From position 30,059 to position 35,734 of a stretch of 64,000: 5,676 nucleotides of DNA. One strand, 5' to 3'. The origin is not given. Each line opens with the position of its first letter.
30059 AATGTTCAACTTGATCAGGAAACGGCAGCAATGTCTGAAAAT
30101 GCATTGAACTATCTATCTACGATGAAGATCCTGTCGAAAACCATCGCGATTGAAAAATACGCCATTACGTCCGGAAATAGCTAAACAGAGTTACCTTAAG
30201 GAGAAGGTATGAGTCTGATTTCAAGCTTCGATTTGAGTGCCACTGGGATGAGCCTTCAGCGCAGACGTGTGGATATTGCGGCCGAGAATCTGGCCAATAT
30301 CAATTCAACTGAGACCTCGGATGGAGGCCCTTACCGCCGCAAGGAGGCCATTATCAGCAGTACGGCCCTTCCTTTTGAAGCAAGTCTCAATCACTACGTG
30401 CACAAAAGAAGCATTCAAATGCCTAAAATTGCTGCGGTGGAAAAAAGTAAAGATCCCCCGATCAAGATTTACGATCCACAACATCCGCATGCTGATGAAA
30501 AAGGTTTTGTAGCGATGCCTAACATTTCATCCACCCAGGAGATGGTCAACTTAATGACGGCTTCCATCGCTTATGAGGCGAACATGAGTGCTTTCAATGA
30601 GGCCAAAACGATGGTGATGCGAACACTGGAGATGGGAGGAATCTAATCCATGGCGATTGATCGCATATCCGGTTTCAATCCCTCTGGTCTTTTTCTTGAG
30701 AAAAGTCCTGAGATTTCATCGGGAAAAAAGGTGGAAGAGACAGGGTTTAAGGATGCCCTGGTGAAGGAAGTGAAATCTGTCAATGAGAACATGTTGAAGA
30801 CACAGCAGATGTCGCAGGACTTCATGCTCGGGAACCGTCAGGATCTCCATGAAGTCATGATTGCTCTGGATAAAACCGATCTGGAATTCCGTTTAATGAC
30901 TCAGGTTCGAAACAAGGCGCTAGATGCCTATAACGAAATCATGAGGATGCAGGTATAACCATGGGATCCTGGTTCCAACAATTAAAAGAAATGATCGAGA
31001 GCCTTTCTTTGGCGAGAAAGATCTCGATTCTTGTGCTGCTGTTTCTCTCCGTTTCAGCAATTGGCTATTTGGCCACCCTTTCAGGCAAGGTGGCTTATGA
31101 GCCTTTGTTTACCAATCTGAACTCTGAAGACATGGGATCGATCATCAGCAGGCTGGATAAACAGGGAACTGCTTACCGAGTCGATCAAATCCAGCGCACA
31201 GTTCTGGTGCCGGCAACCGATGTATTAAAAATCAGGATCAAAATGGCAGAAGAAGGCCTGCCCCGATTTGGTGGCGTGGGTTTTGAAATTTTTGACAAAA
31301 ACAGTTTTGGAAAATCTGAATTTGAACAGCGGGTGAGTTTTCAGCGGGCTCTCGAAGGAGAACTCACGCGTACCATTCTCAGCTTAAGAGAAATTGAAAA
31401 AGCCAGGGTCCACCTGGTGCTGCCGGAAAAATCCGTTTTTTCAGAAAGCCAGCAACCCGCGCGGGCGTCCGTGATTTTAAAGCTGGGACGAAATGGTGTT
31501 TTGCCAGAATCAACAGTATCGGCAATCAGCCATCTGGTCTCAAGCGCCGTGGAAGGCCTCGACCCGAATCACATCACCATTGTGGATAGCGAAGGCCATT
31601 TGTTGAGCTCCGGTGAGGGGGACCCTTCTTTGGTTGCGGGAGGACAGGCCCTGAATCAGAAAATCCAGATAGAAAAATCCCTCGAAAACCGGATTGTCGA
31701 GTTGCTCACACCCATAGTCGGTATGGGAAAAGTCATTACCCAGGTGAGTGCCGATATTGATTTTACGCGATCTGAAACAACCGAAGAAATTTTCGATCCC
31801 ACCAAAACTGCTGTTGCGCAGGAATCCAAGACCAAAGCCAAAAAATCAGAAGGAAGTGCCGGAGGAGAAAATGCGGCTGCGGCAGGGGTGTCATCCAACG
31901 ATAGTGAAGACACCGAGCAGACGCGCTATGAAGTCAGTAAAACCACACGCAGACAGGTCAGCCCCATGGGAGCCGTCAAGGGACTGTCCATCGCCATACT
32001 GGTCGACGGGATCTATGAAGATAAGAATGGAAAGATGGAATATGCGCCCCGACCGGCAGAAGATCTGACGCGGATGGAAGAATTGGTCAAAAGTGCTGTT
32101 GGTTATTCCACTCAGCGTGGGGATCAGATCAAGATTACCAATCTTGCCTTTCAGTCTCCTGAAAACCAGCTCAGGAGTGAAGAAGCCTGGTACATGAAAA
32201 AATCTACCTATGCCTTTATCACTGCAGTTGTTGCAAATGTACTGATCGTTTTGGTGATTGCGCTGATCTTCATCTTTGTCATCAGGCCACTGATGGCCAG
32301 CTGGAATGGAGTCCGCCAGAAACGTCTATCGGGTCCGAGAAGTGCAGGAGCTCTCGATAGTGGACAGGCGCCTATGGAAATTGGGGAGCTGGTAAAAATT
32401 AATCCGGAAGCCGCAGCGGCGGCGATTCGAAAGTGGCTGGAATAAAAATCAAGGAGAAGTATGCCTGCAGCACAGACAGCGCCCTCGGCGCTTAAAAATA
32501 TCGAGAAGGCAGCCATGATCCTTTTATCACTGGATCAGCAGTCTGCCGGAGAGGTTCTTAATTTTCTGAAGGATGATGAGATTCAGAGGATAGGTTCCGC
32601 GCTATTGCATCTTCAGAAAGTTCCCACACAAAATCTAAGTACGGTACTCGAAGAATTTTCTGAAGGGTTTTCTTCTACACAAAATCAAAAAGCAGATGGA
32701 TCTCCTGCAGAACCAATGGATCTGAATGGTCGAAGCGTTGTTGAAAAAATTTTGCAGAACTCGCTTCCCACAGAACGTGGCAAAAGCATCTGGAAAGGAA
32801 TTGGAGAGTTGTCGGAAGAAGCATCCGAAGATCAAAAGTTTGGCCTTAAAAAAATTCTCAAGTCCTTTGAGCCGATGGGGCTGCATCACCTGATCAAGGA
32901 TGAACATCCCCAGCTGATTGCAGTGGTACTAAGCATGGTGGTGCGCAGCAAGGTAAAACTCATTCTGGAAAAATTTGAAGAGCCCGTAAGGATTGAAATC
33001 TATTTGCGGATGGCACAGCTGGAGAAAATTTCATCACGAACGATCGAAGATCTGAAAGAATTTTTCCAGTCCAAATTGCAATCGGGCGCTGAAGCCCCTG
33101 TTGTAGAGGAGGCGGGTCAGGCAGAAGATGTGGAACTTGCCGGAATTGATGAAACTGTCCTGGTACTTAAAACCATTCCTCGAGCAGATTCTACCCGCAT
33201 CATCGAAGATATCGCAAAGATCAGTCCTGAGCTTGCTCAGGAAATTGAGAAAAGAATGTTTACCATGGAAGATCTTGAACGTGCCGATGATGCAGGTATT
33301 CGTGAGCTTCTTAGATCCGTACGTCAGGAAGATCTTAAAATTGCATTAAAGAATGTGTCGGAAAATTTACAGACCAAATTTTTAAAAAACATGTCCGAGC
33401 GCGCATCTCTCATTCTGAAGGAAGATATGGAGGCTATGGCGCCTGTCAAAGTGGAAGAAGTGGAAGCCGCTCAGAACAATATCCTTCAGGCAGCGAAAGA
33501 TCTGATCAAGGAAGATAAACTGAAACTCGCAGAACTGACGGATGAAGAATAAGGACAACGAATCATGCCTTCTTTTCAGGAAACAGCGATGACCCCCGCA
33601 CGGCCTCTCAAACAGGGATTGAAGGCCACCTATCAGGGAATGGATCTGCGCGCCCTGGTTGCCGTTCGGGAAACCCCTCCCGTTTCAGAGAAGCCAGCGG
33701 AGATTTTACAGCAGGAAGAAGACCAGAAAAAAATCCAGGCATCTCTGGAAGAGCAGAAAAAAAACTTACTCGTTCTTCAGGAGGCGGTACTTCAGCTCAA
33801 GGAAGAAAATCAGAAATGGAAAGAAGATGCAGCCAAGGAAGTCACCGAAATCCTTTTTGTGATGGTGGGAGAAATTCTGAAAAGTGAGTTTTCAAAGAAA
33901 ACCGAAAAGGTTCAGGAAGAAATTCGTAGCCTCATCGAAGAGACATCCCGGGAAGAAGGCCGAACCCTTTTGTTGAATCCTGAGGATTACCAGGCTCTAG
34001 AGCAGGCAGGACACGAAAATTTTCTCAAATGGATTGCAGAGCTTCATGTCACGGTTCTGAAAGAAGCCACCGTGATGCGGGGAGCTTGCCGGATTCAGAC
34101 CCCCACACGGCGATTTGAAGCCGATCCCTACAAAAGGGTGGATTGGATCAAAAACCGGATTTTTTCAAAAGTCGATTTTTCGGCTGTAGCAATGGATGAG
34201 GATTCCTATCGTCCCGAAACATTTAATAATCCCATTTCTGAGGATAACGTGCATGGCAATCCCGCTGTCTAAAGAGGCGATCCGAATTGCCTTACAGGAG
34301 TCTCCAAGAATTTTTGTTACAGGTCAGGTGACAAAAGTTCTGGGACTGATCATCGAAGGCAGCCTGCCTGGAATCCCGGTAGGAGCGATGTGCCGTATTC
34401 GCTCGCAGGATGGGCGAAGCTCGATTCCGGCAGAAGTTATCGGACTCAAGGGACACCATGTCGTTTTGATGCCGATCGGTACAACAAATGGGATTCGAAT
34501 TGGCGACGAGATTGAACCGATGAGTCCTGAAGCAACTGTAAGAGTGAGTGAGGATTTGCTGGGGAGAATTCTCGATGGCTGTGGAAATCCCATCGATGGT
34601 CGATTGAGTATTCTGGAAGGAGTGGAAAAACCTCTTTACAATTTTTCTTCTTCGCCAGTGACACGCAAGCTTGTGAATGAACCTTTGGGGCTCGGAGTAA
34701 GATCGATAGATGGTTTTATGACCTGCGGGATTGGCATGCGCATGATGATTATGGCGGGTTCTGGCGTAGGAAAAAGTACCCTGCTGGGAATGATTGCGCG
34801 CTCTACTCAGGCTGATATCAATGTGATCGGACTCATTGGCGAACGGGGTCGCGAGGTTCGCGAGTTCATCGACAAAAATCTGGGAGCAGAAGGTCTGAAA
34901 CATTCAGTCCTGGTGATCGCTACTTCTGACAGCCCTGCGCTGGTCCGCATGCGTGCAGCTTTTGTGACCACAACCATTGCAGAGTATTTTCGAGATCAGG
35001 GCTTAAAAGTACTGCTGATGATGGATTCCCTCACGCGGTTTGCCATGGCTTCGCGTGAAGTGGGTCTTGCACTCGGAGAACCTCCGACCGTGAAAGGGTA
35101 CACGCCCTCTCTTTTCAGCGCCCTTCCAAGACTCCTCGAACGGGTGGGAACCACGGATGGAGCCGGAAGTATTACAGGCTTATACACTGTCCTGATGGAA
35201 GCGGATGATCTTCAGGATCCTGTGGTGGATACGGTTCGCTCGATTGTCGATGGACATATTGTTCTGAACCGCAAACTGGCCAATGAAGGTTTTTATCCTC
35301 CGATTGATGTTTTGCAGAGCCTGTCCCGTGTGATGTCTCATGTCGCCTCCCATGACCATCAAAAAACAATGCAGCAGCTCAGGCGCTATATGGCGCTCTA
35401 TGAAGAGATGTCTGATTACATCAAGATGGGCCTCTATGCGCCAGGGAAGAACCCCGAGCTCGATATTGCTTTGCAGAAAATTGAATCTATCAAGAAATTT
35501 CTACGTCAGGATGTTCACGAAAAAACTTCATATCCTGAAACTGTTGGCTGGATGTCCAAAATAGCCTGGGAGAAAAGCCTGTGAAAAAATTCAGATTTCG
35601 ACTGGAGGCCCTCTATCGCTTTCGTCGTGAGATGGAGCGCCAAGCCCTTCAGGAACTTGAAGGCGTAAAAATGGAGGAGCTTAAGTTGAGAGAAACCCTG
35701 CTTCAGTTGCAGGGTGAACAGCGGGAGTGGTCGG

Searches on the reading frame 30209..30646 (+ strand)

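Call 74: search_protein_families(library=pfam, proteins=[window:30209-30646:+], max_evalue=0.00001)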
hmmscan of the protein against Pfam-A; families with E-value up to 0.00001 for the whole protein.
window:30209-30646:+ (145 aa): 2 families
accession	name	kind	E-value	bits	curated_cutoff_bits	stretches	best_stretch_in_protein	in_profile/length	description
PF06429.18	Flg_bbr_C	-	1.9e-08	34.1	23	1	98-141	2-45/46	Flagellar basal body rod FlgEFG protein C-terminal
PF00460.25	Flg_bb_rod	-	5.7e-06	26.6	20.7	0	10-34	4-27/31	Flagella basal body rod protein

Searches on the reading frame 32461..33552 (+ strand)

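Call 17: search_protein_families(library=pfam, proteins=[window:32461-33552:+], max_evalue=0.001)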
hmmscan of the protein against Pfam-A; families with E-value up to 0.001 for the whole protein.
window:32461-33552:+ (363 aa): 3 families
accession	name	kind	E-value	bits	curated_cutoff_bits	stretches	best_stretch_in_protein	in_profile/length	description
PF01706.21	FliG_C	-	1.1e-32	113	23.3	1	250-356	2-108/108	FliG C-terminal domain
PF14841.11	FliG_M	-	4.9e-21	75.2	25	1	141-208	4-71/76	FliG middle domain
PF14842.11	FliG_N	-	2.8e-18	66.8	25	1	11-114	2-95/104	FliG N-terminal domain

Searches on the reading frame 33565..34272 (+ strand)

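Call 73: search_protein_families(library=pfam, proteins=[window:33565-34272:+], max_evalue=0.00001)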
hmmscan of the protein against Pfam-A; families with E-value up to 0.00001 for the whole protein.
window:33565-34272:+ (235 aa): 1 family
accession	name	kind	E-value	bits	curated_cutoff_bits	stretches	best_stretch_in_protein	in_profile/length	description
PF02108.21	FliH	-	4.5e-12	46.5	24.1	1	70-184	6-117/128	Flagellar assembly protein FliH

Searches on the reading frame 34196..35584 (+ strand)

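Call 73: search_protein_families(library=pfam, proteins=[window:34196-35584:+], max_evalue=0.00001)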
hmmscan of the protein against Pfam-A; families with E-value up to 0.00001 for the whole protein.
window:34196-35584:+ (462 aa): 2 families
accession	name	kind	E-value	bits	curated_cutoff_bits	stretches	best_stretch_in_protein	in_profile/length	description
PF00006.31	ATP-synt_ab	-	6.3e-87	291.1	29.5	1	167-377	1-213/213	ATP synthase alpha/beta family, nucleotide-binding domain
PF18269.6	T3SS_ATPase_C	-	4.7e-23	81.3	22.7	1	385-454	2-71/72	T3SS EscN ATPase C-terminal domain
